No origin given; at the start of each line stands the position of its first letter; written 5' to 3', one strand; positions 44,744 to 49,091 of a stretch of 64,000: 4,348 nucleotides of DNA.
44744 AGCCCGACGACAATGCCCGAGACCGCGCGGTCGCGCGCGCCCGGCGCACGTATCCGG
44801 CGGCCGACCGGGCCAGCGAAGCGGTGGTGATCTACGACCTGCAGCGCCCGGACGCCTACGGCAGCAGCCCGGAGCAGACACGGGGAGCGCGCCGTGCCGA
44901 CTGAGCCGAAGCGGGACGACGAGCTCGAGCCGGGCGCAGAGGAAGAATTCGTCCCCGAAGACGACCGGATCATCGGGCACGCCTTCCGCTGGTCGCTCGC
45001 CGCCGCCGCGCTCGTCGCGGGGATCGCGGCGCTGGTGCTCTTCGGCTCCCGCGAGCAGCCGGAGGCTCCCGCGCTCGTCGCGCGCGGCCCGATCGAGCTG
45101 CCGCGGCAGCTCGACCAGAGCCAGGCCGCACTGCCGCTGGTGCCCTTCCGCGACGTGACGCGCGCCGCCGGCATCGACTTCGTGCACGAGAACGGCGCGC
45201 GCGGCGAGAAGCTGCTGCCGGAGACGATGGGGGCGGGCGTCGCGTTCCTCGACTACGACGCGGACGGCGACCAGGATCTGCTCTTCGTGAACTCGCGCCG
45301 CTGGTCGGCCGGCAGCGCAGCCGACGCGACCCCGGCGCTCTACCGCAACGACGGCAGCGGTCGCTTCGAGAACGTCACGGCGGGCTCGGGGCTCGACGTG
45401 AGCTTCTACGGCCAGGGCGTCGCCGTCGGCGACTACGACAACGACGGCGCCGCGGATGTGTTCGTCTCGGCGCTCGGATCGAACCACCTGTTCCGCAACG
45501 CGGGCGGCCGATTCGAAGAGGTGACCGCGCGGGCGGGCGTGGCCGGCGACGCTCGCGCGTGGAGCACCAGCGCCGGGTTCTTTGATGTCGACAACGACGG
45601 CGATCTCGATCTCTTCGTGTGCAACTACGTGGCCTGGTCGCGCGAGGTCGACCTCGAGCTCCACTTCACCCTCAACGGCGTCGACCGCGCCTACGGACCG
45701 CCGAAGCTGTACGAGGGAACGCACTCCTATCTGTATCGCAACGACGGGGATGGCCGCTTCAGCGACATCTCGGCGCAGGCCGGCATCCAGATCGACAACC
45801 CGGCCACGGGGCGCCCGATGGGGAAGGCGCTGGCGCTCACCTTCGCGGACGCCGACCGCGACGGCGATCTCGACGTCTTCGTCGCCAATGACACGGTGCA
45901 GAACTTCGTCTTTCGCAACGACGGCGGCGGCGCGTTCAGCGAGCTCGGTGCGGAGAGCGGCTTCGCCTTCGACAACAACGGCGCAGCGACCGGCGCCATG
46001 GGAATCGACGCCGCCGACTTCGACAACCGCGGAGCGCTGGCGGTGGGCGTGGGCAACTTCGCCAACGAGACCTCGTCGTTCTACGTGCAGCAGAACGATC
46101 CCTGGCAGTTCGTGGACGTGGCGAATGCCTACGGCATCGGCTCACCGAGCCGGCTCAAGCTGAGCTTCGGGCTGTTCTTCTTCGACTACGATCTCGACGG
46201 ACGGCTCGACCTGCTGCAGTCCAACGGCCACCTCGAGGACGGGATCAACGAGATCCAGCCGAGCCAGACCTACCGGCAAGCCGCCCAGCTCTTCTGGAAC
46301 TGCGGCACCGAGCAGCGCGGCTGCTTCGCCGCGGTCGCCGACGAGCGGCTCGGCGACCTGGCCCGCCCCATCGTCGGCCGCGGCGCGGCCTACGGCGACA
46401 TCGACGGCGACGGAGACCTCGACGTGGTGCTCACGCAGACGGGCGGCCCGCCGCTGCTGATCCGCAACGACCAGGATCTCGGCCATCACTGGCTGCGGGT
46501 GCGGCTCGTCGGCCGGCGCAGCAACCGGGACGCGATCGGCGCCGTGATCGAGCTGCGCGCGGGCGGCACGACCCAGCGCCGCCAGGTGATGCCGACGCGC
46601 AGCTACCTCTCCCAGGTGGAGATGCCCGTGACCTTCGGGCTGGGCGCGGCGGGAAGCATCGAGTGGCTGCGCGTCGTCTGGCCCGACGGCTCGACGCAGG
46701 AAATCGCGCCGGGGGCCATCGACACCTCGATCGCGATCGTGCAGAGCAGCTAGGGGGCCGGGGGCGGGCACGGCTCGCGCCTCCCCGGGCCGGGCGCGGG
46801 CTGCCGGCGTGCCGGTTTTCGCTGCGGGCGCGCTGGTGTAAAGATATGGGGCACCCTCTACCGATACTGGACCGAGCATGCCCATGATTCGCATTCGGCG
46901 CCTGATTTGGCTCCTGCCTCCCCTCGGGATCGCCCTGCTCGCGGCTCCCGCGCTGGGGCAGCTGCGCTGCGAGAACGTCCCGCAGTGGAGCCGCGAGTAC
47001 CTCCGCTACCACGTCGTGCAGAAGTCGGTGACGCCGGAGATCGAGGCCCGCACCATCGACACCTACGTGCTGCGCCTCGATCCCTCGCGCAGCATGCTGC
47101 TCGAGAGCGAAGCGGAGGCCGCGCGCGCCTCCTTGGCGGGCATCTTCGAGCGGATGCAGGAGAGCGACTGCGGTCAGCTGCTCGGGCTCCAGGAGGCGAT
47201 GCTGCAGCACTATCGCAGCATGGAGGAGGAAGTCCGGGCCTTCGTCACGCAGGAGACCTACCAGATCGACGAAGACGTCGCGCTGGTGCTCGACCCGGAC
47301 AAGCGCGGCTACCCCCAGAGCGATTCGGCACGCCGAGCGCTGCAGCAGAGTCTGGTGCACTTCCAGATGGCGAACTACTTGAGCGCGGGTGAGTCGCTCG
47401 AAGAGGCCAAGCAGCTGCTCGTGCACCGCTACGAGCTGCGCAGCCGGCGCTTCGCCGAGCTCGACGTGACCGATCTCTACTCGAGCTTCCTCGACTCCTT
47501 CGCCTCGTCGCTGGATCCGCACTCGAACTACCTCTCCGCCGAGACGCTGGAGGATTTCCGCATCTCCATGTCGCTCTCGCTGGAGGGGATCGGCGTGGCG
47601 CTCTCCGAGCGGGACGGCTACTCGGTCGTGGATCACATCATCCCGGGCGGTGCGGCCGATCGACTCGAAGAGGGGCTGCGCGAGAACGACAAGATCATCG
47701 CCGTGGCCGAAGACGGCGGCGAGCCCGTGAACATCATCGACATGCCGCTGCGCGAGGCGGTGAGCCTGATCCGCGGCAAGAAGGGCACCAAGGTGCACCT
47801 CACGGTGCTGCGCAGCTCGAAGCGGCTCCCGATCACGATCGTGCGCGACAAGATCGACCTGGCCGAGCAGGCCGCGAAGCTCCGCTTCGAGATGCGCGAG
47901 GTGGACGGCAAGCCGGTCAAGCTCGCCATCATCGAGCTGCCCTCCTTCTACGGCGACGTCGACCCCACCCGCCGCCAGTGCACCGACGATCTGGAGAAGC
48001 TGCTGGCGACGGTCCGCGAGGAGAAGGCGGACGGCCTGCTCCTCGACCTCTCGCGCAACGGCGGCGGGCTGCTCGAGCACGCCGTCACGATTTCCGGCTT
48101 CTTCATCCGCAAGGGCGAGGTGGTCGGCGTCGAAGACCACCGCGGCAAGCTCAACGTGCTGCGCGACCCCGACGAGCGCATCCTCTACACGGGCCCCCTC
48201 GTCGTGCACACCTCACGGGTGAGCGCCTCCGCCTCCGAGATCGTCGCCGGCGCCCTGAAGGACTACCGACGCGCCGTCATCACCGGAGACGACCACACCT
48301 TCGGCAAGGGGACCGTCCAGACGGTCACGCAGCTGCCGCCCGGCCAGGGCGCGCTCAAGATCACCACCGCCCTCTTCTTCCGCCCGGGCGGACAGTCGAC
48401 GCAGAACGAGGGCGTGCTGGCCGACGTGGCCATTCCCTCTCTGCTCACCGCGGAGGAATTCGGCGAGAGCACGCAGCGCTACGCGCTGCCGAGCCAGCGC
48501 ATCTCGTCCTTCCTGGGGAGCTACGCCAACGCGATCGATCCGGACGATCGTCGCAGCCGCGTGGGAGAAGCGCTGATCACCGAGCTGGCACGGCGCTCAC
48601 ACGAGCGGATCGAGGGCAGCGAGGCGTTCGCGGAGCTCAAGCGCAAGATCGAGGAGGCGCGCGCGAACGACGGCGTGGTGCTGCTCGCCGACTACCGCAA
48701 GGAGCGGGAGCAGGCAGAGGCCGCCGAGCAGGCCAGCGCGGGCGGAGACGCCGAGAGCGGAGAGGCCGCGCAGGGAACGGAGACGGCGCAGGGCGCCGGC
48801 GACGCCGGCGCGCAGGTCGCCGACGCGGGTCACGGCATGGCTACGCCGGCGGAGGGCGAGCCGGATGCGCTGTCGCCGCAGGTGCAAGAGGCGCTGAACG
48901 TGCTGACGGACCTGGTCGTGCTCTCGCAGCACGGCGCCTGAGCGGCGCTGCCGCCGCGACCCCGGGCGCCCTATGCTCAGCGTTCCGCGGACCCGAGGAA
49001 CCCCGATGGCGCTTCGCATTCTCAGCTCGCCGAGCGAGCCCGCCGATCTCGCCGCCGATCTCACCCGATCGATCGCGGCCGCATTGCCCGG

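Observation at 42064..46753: Membrane-anchored pentaheme cytochrome-TPR protein translationally coupled to a CRTAC1-like FG-GAP/UnbV propeller: candidate uncharacterised periplasmic redox module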

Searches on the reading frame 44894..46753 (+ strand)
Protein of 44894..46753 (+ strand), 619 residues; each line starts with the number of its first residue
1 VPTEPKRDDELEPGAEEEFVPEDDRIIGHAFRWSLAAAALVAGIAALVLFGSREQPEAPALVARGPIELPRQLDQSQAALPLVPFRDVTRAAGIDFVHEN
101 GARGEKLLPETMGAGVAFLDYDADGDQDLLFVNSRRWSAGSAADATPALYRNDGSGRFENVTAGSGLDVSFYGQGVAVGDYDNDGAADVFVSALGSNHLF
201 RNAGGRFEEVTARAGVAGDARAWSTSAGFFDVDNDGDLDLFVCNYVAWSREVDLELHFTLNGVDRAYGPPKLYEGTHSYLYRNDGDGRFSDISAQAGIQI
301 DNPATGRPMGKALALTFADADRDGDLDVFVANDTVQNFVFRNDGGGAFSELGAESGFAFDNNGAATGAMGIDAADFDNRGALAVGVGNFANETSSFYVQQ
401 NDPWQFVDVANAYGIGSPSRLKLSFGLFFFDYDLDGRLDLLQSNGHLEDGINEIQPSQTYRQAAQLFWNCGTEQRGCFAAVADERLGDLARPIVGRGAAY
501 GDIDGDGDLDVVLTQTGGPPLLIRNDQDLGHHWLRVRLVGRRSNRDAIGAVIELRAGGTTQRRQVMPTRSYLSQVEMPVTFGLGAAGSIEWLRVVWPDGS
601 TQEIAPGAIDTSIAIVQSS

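Call 7: search_protein_families(library=pfam, proteins=[window:44894-46753:+], max_evalue=0.1)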
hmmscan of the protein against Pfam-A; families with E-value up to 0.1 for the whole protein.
window:44894-46753:+ (619 aa): 3 families
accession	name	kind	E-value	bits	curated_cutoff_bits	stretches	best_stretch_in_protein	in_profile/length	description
PF13517.12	FG-GAP_3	-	6.5e-36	123.2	26.9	5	120-191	1-61/61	FG-GAP-like repeat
PF07593.17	UnbV_ASPIC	-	2.1e-18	66.4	23.4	1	547-611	1-65/68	ASPIC and UnbV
PF01839.29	FG-GAP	-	6.7e-08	32.7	22.1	2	173-200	2-27/37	FG-GAP repeat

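Call 8: search_protein_families(library=ncbifam, proteins=[window:44894-46753:+], max_evalue=0.1)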
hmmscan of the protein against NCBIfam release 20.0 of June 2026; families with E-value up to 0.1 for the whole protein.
window:44894-46753:+ (619 aa): 0 families

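Call 20: search_solved_structures(query=window:44894-46753:+, max_evalue=0.01)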
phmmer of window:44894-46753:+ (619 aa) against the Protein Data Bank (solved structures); distinct sequences matched with E-value up to 0.01: 1.
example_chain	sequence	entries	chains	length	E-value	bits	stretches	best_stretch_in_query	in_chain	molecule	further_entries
9etn_A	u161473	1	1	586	6.5e-14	54.4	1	290-601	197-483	Cartilage acidic protein 1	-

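Call 24: search_solved_structures(query=window:44894-46753:+, max_evalue=0.01, show_alignments=1)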
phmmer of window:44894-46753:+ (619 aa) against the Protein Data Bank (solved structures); distinct sequences matched with E-value up to 0.01: 1.
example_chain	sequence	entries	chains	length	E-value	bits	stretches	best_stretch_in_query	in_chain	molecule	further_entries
9etn_A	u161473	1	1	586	6.5e-14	54.4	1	290-601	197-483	Cartilage acidic protein 1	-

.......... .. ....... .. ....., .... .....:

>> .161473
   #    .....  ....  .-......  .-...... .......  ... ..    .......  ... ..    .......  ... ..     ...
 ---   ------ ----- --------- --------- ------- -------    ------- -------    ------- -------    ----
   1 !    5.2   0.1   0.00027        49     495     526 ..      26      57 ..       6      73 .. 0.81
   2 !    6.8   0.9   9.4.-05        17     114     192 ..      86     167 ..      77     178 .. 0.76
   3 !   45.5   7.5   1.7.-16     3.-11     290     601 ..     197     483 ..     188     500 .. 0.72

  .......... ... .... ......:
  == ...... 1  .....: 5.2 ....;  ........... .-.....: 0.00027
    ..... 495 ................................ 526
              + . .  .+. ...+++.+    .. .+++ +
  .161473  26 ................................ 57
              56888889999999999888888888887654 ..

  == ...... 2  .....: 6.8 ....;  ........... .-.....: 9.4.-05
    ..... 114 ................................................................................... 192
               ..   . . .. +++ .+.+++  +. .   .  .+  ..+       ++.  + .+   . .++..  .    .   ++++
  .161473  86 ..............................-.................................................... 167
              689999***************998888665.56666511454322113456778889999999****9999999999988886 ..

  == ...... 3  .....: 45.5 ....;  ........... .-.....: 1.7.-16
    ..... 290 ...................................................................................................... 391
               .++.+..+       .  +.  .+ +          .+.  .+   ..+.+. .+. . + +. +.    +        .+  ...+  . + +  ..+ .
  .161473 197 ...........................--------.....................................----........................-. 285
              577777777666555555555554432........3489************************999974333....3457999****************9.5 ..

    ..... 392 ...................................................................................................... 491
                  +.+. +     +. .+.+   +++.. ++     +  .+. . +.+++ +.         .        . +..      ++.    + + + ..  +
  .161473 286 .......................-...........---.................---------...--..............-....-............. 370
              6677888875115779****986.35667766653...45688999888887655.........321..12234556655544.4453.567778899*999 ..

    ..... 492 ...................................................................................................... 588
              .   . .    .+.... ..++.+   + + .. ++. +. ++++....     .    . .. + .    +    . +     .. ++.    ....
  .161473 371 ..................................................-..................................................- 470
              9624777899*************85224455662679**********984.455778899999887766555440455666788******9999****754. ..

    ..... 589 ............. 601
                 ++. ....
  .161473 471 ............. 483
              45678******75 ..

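Call 60: find_related_loci(query=window:44894-46753:+, collection=metagenome_contigs, flank=4000)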
Query window:44894-46753:+ (619 aa) in metagenome_contigs; peptide patterns used: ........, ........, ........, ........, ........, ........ (x = any residue, [..] = any of these).
309 stretches matched a pattern; 160 encode a relative of the query (tblastn E <= 1e-3); the best 80 are kept; 80 distinct loci.
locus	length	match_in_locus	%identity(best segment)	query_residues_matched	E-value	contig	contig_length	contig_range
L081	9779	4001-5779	61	26-617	0e+0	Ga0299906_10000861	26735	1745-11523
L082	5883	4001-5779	61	26-617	0e+0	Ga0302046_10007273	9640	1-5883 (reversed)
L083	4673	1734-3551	65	5-617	0e+0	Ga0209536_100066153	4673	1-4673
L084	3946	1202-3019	59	9-615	0e+0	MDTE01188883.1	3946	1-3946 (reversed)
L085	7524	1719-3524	59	16-617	0e+0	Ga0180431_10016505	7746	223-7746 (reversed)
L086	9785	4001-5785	60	10-604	0e+0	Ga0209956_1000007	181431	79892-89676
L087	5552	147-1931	57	24-617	0e+0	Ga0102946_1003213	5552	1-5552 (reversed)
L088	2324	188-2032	58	2-615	0e+0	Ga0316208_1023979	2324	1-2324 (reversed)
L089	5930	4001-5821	57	16-617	0e+0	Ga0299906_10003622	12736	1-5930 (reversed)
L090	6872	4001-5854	54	3-610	0e+0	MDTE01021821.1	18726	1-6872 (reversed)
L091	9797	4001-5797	53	22-617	0e+0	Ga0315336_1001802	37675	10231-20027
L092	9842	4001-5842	54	6-618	0e+0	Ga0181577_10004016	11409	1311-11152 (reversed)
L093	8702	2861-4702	54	6-618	0e+0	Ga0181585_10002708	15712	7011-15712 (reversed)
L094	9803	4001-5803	54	22-617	0e+0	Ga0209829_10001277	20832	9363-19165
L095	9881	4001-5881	52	5-619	0e+0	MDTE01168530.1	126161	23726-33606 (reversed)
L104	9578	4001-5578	44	83-615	3e-126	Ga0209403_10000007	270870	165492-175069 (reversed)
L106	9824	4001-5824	60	4-604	0e+0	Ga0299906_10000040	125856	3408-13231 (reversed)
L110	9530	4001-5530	50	85-604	2e-118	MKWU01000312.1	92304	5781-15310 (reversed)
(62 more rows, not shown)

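Call 85: search_protein_families(library=pfam, proteins=[L106:30-3983:+, L092:1872-3953:+, L092:3-1685:+, L110:5503-7590:+, L104:5326-9072:+], max_evalue=0.001)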
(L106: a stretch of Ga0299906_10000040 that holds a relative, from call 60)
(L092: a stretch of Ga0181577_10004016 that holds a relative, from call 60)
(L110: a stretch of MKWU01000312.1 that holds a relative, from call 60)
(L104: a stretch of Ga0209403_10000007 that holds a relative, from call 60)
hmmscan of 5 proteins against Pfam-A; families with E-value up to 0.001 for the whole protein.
L106:30-3983:+ (1317 aa): 18 families
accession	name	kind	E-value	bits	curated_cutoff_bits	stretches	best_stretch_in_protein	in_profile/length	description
PF07719.23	TPR_2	-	2.9e-19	68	27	2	387-417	3-33/34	Tetratricopeptide repeat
PF13431.12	TPR_17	-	3.3e-19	67.9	24.4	0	374-405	2-33/34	Tetratricopeptide repeat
PF13414.12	TPR_11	-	3.4e-18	65.5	26.8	1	360-399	3-42/42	TPR repeat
PF13517.12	FG-GAP_3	-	4e-17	63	26.9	1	551-608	1-60/61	FG-GAP-like repeat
PF00515.34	TPR_1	-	6.9e-14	51.4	27.8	2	387-417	3-33/34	Tetratricopeptide repeat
PF13181.12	TPR_8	-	1.8e-13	49.9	25.7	0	387-417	3-33/34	Tetratricopeptide repeat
PF13432.12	TPR_16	-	1.6e-11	44.9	32.7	2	356-417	2-63/65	Tetratricopeptide repeat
PF13371.12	TPR_9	-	1.1e-09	38.6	35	0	360-424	4-61/73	Tetratricopeptide repeat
PF14559.12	TPR_19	-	3.9e-09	37.2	25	1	398-444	4-50/68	Tetratricopeptide repeat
PF13428.12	TPR_14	-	9.8e-09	35.5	23.5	0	390-427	6-43/44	Tetratricopeptide repeat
PF23914.1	TPR_CcmH_CycH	-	1.9e-08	34.8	42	1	300-383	67-153/158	Cytochrome c-type biogenesis protein H TPR domain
PF07593.17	UnbV_ASPIC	-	4e-08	33.4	23.4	1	845-880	31-66/68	ASPIC and UnbV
PF13176.12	TPR_7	-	4.9e-08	32.9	27.9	0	387-417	1-33/36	Tetratricopeptide repeat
PF13424.12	TPR_12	-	9.1e-08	32.6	30.1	1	352-415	4-75/77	Tetratricopeptide repeat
PF24575.1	TPR_Slam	-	4.5e-07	30.7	35.2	0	382-440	44-102/104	Surface lipoprotein assembly modifier, N-terminal TPR repeats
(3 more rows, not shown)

L092:1872-3953:+ (693 aa): 0 families

L092:3-1685:+ (560 aa): 2 families
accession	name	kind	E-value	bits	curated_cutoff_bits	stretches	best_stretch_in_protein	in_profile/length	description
PF13360.13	PQQ_2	-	2.7e-11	44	27.6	1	318-514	43-229/233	Outer membrane protein assembly factor BamB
PF01011.28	PQQ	-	7e-06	25.5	26.7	1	156-270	24-153/595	Glucose/ethanol/alcohol dehydrogenase, beta-propeller domain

L110:5503-7590:+ (695 aa): 8 families
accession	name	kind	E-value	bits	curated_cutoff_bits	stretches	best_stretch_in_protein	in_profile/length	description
PF14559.12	TPR_19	-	8.7e-09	36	25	1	629-693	4-68/68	Tetratricopeptide repeat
PF13646.12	HEAT_2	-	1.4e-08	35.4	27.7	2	528-586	3-59/88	HEAT repeats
PF09699.15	Paired_CXXCH_1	-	4.1e-08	33.2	20.6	1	346-383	5-38/41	Doubled CXXCH motif (Paired_CXXCH_1)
PF13435.11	Cytochrome_C554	-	2.1e-07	32.2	20.8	0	206-244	48-84/84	Cytochrome c554 and c-prime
PF14522.11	Cytochrome_C7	-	1.3e-06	28.6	24.8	0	374-446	13-67/67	Cytochrome c7 and related cytochrome c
PF02335.20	Cytochrom_C552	-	5.6e-06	26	24.1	1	398-456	242-292/438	Cytochrome c552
PF14537.11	Cytochrom_c3_2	-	5.4e-05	24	25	0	376-446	8-65/79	Cytochrome c3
PF22113.1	Mtrc-MtrF_II-IV_dom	-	0.00027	21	30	0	236-290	81-131/176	Outer membrane cytochrome MtrC/MtrF-like, domains II/IV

L104:5326-9072:+ (1248 aa): 15 families
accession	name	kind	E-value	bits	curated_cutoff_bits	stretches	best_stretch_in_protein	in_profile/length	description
PF13517.12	FG-GAP_3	-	7.6e-38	129.4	26.9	6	445-502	1-59/61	FG-GAP-like repeat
PF14559.12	TPR_19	-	1.7e-13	51.1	25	1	181-229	16-66/68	Tetratricopeptide repeat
PF07719.23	TPR_2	-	3.8e-12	45.8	27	0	157-188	2-33/34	Tetratricopeptide repeat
PF01839.29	FG-GAP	-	2.5e-11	43.6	22.1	1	439-466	3-27/37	FG-GAP repeat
PF13181.12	TPR_8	-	1.6e-10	40.7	25.7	0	159-187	4-32/34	Tetratricopeptide repeat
PF13432.12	TPR_16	-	2.1e-10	41.3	32.7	1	162-222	3-63/65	Tetratricopeptide repeat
PF13428.12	TPR_14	-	2.4e-10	40.5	23.5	1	190-232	1-43/44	Tetratricopeptide repeat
PF13431.12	TPR_17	-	5.8e-10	39.1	24.4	0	145-176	2-33/34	Tetratricopeptide repeat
PF13414.12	TPR_11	-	5.6e-09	36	26.8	1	129-170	1-42/42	TPR repeat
PF23914.1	TPR_CcmH_CycH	-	3.5e-08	33.9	42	1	153-246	47-143/158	Cytochrome c-type biogenesis protein H TPR domain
PF07593.17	UnbV_ASPIC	-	1.3e-07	31.9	23.4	1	752-807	3-67/68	ASPIC and UnbV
PF00515.34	TPR_1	-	2.9e-07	30.4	27.8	0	158-187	3-32/34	Tetratricopeptide repeat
PF13424.12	TPR_12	-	1.3e-05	25.7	30.1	0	196-243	9-64/77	Tetratricopeptide repeat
PF13371.12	TPR_9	-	4.7e-05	23.8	35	1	131-196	4-69/73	Tetratricopeptide repeat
PF13174.12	TPR_6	-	6.8e-05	23.7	26.3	0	191-222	1-32/33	Tetratricopeptide repeat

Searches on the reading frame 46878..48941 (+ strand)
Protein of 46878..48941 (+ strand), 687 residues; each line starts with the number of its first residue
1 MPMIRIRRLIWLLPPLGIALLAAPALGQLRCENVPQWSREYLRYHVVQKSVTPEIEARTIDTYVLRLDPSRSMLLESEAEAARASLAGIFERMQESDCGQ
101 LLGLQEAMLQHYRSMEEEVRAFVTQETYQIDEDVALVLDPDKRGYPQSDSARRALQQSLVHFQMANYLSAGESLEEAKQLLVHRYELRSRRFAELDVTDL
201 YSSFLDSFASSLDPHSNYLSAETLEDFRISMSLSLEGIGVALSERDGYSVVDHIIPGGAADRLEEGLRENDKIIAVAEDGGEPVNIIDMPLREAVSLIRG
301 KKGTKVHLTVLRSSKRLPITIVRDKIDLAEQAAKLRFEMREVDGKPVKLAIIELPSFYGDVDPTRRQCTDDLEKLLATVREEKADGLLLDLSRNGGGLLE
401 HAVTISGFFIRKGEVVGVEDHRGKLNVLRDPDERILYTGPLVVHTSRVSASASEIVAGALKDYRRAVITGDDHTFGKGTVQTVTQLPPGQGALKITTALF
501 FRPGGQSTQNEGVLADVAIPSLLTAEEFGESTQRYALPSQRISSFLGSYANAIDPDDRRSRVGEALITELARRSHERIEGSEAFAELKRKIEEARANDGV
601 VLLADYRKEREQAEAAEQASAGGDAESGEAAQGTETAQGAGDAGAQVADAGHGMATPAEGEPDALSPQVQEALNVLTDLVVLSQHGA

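Call 7: search_protein_families(library=pfam, proteins=[window:46878-48941:+], max_evalue=0.1)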
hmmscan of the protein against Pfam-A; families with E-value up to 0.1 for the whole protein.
window:46878-48941:+ (687 aa): 6 families
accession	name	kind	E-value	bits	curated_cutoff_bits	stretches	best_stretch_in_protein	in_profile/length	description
PF03572.23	Peptidase_S41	-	7e-39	133.5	24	1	348-518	1-164/165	Peptidase family S41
PF17804.6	TSP_NTD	-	8e-26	91.9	26.4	1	42-221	6-187/188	Tail specific protease N-terminal domain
PF11818.13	DUF3340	-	6.1e-09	36.6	28.6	1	524-680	2-154/155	C-terminal domain of tail specific protease (DUF3340)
PF00595.29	PDZ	-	1.8e-08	35.1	23.2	1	230-311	5-81/81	PDZ domain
PF17820.7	PDZ_6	-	0.00031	20.9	27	1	251-312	2-54/54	PDZ domain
PF13180.12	PDZ_2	-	0.0022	18.7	27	1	238-321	3-78/80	PDZ domain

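Call 8: search_protein_families(library=ncbifam, proteins=[window:46878-48941:+], max_evalue=0.1)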
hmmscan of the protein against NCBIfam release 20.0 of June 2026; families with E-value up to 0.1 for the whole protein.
window:46878-48941:+ (687 aa): 11 families
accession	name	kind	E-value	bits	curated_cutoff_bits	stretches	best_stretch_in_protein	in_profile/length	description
NF008388.1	PRK11186.1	exception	2.9e-106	356.4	825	1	40-620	51-617/663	carboxy terminal-processing peptidase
NF051464.1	tail_spec_CT441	exception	1.3e-93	314.9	700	1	28-559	18-565/645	tail-specific protease Tsp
TIGR00225.1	prc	subfamily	1.9e-77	260.6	218.6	1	185-537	2-332/335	C-terminal processing peptidase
TIGR03900.1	prc_long_Delta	hypoth_equivalog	1.9e-55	188.4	660.95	1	199-529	103-415/973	MXAN_5808 family serine peptidase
NF052377.1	lmo1851_S41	exception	1.9e-49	168.6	725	1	177-519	47-367/468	lmo1851 family serine protease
NF045590.1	Cterm_S41_CtpC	exception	1.2e-46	159.4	665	1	198-519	78-378/418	carboxyl-terminal processing protease CtpC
NF045589.1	Cterm_S41_CtpB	exception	2.2e-44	151.7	633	1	183-520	66-381/416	carboxyl-terminal processing protease CtpB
NF045588.1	Cterm_S41_CtpA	exception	2.4e-41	141.9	625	1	200-521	75-378/401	carboxyl-terminal processing protease CtpA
NF045591.1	Cterm_S41_CtpZ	exception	9.6e-34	116.8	525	1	201-521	76-376/403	carboxyl-terminal processing protease CtpZ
NF033424.1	chlamy_CPAF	equivalog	2e-06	26.7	250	1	431-535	449-552/564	protease-like activity factor CPAF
NF058627.1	S41_Gfo1087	equivalog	8.5e-05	21.6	455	1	443-479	333-368/489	GFO_1087 family putative carboxy terminal peptidase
